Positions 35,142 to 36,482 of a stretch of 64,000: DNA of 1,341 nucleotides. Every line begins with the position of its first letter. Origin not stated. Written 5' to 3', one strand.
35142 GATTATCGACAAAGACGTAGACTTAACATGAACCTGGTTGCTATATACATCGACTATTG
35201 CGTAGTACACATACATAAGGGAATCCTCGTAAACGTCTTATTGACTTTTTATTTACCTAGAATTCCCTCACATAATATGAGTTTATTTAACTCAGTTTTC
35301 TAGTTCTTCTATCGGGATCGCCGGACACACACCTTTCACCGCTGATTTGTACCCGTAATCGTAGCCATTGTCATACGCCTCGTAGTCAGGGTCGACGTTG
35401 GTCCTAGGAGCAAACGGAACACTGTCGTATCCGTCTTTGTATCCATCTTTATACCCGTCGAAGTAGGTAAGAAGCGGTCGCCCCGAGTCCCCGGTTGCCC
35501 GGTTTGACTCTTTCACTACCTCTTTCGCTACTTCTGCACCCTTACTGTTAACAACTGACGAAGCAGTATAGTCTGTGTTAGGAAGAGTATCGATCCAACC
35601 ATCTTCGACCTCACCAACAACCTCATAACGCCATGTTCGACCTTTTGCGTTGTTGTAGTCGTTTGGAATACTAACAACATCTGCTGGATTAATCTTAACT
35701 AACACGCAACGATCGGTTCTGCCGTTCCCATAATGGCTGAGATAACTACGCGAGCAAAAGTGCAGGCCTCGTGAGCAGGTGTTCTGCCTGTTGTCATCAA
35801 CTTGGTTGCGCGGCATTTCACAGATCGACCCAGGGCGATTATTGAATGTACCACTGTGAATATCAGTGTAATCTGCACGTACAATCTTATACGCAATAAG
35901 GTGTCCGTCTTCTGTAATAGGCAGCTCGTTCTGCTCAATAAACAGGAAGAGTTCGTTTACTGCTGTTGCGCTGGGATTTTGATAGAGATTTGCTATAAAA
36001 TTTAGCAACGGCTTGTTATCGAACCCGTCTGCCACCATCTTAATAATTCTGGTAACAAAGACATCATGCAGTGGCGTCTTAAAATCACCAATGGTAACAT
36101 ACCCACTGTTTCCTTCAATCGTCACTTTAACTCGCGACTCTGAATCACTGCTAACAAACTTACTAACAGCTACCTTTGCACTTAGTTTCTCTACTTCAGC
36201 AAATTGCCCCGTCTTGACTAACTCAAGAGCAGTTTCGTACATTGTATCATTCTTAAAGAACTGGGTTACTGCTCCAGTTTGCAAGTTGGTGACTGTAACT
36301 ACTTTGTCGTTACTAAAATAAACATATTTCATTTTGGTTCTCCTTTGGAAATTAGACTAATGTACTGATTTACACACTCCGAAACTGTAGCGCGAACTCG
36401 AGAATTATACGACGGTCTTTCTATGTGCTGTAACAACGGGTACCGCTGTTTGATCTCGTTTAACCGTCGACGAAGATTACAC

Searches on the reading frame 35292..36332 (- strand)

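Call 48: search_protein_families(library=phrogs, proteins=[window:35292-36332:-], max_evalue=0.001)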
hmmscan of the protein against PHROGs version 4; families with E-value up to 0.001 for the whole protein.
window:35292-36332:- (346 aa): 5 families
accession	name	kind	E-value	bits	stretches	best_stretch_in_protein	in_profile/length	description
phrog_609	-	lysis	6.2e-65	220.8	1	5-246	819-1048/1055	RIIB lysis inhibitor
phrog_36818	-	lysis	1.6e-46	159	1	103-242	4-145/163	RIIB lysis inhibitor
phrog_11221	-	lysis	3.5e-45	156.2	1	90-243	86-238/543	RIIB lysis inhibitor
phrog_3803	-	lysis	2.1e-39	137.1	1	8-241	285-511/530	RIIB lysis inhibitor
phrog_2886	-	lysis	7.5e-35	121.9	1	9-250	98-340/552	RIIB lysis inhibitor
